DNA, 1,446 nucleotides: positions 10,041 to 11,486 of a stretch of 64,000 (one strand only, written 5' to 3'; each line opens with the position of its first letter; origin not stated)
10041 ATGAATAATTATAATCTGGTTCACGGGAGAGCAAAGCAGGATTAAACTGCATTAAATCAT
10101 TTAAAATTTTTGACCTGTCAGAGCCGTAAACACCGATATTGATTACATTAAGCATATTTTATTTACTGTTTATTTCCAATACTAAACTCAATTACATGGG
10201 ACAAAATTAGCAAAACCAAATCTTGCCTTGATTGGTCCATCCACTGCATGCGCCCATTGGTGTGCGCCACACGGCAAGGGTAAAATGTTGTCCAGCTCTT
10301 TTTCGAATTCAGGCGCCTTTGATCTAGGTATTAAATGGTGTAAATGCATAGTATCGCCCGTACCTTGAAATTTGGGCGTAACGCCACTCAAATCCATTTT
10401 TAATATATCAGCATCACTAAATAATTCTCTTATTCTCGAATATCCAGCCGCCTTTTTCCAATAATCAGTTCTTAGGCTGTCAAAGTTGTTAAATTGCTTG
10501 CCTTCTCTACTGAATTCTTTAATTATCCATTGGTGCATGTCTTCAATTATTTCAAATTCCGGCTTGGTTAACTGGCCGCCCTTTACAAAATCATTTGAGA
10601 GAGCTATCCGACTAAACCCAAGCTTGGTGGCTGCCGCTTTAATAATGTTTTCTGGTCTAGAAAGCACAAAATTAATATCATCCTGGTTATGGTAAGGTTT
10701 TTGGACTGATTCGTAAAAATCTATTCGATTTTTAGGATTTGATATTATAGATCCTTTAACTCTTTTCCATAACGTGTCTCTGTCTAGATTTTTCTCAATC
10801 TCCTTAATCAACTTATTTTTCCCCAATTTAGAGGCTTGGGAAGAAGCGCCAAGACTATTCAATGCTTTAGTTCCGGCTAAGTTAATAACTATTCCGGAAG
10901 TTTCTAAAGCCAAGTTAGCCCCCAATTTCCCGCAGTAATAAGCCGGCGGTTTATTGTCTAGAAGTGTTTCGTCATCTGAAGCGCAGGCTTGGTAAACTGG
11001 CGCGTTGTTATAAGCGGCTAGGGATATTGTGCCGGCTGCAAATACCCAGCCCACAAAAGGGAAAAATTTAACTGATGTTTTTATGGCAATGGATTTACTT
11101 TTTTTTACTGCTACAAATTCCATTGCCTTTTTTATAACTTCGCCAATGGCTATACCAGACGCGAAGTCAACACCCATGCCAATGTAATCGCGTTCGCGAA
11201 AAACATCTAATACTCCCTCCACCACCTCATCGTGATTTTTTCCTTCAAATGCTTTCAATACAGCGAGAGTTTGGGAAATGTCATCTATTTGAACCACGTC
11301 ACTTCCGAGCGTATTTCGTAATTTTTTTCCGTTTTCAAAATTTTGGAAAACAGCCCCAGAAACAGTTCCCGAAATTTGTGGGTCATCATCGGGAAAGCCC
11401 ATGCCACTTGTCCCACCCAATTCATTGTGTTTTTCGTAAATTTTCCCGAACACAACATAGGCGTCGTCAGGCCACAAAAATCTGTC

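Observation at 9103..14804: Giant secreted transglutaminase-like protein tipped with an HNH/LHH-type nuclease, followed by a candidate immunity gene (polymorphic-toxin architecture)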

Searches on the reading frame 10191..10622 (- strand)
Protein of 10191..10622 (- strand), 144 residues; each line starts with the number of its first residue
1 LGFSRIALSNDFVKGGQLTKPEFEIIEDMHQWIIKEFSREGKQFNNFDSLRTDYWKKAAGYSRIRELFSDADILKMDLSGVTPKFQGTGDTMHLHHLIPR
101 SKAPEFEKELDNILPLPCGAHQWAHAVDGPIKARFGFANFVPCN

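Call 4: search_protein_families(library=pfam, proteins=[window:10191-10622:-], max_evalue=10)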
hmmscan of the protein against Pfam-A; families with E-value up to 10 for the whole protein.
seq(144 aa): 3 families
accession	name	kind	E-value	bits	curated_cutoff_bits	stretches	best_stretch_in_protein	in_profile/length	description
PF21431.3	Col-Pyo_DNase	-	0.00054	20.6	27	1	40-97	35-96/124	Colicin/Pyocin-S2, DNase domain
PF14411.12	LHH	-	0.032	14.9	23.3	1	30-59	49-74/76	A nuclease of the HNH/ENDO VII superfamily with conserved LHH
PF01844.29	HNH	-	0.12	13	21.4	1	88-114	11-34/47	HNH endonuclease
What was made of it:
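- On Tox-LHH (Pfam PF14411): The window tip scores 14.9 bits, and the matched stretch (query 30-59) lies upstream of the LHH motif (call 4).
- Checked: The tip hits Col-Pyo_DNase at E 5e-4, but at 20.6 bits against a cut-off of 27, so it is below threshold on its own (call 4).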

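Call 5: search_solved_structures(query=window:10191-10622:-, max_evalue=10, show_alignments=3)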
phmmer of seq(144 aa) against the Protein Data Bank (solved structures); distinct sequences matched with E-value up to 10: 14.
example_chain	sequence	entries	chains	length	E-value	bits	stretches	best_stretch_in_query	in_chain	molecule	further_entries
6ere_B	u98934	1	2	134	0.17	15.2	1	41-100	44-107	colicin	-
6w0v_A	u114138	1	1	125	0.19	15.1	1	40-113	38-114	Pyocin S8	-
8tw7_4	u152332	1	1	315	0.34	14.3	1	22-65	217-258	Replication factor C subunit 4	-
8tw8_4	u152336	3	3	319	0.35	14.2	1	22-65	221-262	Replication factor C subunit 4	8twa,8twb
7sgz_B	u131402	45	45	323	0.36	14.2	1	22-65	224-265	Replication factor C subunit 4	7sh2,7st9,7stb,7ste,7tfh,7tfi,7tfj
1sxj_B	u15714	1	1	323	0.36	14.2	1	22-65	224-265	Activator 1 37 kDa subunit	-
3zfk_A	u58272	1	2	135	0.62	13.4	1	41-116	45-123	COLICIN-E7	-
2erh_B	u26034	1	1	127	0.76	13.1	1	41-113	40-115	Colicin E7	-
1pt3_A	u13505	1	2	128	0.76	13.1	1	41-113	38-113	Colicin E7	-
1mz8_B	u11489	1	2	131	0.82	13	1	41-113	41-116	Colicin E7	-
1m08_A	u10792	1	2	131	0.82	13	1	41-113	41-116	Colicin E7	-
2jb0_B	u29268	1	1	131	0.95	12.8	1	41-113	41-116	COLICIN E7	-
4p7c_A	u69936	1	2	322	1.2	12.5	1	6-92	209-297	tRNA (mo5U34)-methyltransferase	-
3g7c_A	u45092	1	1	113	1.2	12.5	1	22-73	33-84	Occludin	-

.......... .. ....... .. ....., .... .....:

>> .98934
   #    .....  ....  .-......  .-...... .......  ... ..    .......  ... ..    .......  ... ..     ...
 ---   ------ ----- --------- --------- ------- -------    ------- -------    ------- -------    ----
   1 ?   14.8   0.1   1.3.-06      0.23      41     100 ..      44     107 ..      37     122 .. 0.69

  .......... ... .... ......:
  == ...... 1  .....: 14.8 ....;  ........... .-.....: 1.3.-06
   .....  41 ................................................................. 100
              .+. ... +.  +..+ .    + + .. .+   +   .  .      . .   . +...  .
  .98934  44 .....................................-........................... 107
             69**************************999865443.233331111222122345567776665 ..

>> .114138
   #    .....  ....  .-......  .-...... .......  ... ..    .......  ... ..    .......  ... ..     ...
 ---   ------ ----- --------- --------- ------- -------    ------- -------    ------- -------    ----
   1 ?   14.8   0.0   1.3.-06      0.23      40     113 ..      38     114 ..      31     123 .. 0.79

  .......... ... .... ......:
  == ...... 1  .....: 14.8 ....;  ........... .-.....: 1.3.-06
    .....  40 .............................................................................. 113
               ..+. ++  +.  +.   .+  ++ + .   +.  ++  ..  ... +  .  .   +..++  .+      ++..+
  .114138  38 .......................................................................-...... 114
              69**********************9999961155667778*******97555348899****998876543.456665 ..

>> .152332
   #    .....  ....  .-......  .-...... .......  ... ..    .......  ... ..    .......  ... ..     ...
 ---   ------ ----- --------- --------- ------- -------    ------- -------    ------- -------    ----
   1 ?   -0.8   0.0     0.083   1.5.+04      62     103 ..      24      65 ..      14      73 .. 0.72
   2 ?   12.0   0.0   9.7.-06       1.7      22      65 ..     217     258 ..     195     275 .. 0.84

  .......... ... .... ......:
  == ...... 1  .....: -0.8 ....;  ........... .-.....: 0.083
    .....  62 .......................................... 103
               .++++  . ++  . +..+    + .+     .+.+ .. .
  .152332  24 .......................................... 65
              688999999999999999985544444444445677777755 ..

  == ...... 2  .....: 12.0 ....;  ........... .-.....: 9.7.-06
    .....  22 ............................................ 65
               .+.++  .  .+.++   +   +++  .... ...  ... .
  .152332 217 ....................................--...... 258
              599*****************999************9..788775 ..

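Call 15: find_homologous_proteins(query=window:10191-10622:-, max_evalue=0.1)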
Query seq(144 aa): 3 candidates shared short words with the query, none scored E <= 0.1.
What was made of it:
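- Tried and rejected: With the 144-aa tip it found nothing (call 15).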

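Call 36: search_solved_structures(query=A3, max_evalue=10, show_alignments=3)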
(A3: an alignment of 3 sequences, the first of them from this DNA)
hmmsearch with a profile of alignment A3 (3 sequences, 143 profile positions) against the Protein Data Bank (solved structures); distinct sequences matched with E-value up to 10: 30.
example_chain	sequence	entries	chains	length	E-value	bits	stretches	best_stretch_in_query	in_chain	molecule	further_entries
1pt3_A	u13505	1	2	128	7.5e-08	35.9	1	18-112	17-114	Colicin E7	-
1m08_A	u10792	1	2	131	8.1e-08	35.7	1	18-112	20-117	Colicin E7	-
3zfk_A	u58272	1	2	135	8.1e-08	35.7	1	18-113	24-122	COLICIN-E7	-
1mz8_B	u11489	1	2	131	8.1e-08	35.7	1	18-112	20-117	Colicin E7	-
2erh_B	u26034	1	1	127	8.4e-08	35.7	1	18-112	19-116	Colicin E7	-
2jb0_B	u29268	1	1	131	9.9e-08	35.5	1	18-111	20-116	COLICIN E7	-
6ere_B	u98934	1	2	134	1.1e-07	35.4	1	27-109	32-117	colicin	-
1ujz_B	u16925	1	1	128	1.8e-07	34.6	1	18-111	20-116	Designed Colicin E7 DNase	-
7cei_B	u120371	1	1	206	2.3e-07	34.3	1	18-112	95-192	PROTEIN (COLICIN E7 IMMUNITY PROTEIN)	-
2jaz_B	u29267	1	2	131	2.6e-07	34.1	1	18-102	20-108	COLICIN E7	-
2jbg_B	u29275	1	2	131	3e-07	33.9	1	18-102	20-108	COLICIN E7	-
3fbd_A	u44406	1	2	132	3.4e-07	33.7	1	18-112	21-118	Colicin-E7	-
2ivh_A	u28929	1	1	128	1.4e-06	31.8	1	18-112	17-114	COLCIN-E7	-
1zns_A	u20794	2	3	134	1.8e-06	31.4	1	18-111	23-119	Colicin E7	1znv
3gjn_B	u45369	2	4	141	2.5e-06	30.9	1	18-111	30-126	Colicin-E7 | Colicin-E9 immunity protein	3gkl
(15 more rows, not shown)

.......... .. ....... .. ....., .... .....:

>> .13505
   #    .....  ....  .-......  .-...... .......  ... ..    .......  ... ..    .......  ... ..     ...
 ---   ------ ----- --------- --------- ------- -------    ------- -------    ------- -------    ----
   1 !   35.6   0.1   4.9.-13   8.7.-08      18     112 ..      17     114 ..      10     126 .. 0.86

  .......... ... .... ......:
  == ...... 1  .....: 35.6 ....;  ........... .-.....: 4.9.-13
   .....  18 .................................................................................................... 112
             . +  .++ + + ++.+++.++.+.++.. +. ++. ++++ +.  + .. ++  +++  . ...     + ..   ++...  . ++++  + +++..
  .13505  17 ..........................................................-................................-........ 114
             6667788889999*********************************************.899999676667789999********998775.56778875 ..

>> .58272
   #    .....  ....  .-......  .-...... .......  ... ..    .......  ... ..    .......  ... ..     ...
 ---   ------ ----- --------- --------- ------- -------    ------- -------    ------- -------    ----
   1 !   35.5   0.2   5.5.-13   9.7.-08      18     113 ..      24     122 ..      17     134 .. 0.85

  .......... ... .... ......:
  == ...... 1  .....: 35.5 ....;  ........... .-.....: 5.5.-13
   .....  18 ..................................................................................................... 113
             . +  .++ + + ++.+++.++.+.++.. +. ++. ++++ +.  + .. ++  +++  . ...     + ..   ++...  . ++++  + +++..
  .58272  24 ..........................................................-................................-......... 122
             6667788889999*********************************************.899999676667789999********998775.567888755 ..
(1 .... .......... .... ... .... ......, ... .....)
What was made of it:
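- On Colicin/pyocin DNase (Pfam PF21431 Col-Pyo_DNase; Tox-ColE7): The three-sequence profile hits ColE7 at 35.9 bits, E 7.5e-8 (call 36). The N-x8-H-x3-H spacing matches ColE7 (call 36 alignment).
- Closest known: Colicin E7/E9 and pyocin S2/S8/AP41 DNase domains with Im7/Im9-type immunity. Same: The homology covers nearly the whole DNase domain, profile positions 18-112 against ColE7 residues 17-114 (call 36).
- Checked: It becomes significant as a three-sequence profile (call 36).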

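Call 37: search_protein_families(library=pfam, alignment_id=A3, max_evalue=1)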
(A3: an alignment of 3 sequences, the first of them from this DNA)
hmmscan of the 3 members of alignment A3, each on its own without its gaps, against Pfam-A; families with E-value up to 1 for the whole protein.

A. member 1, seq(144 aa): 3 families
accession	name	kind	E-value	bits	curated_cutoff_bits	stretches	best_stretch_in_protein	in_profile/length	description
PF21431.3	Col-Pyo_DNase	-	0.00054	20.6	27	1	40-97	35-96/124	Colicin/Pyocin-S2, DNase domain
PF14411.12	LHH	-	0.032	14.9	23.3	0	30-59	49-74/76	A nuclease of the HNH/ENDO VII superfamily with conserved LHH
PF01844.29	HNH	-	0.12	13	21.4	1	88-114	11-34/47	HNH endonuclease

B. families by the number of members that match (of 3 scanned): 4 families
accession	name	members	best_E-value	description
PF21431.3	Col-Pyo_DNase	3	4e-09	Colicin/Pyocin-S2, DNase domain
PF14411.12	LHH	2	2.1e-06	A nuclease of the HNH/ENDO VII superfamily with conserved LHH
PF01844.29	HNH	1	0.12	HNH endonuclease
PF19248.4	DUF5896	1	0.13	Family of unknown function (DUF5896)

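Call 95: find_related_loci(query=A3, collection=metagenome_contigs, flank=5000)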
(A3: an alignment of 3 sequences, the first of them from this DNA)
Query A3 (144 aa) in metagenome_contigs; peptide patterns used: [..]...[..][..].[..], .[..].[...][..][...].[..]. (x = any residue, [..] = any of these).
482 stretches matched a pattern; 1 encode a relative of the query (tblastn E <= 1e-3); 1 distinct loci.
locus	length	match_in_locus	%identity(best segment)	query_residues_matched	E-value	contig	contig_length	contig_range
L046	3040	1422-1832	45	2-139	5e-41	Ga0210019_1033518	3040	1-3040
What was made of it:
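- Tried and rejected: The scan with the tip alignment found one locus (call 95).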

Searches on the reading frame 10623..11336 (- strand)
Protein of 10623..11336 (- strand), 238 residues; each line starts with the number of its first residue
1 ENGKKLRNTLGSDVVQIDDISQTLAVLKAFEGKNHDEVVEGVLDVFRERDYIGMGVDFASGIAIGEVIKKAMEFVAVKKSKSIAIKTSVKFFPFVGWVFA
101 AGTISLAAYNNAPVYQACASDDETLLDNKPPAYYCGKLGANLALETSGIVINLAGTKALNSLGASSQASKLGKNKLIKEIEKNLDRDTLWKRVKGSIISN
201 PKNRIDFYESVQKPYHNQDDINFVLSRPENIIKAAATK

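Call 11: search_protein_families(library=pfam, proteins=[window:10623-11336:-], max_evalue=0.1)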
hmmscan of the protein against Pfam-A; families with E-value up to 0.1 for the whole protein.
seq(238 aa): 0 families
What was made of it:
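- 10623..11309 (-): Pre-toxin linker, 'class a', residues 1166-1394. It contains a hydrophobic helix (1244-1265, window 11010-11075) and conserved AC..D / YYCGK cysteines. No Pfam family (call 11).
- Tried and rejected: The pre-toxin linker has no Pfam family (call 11, protein 10).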
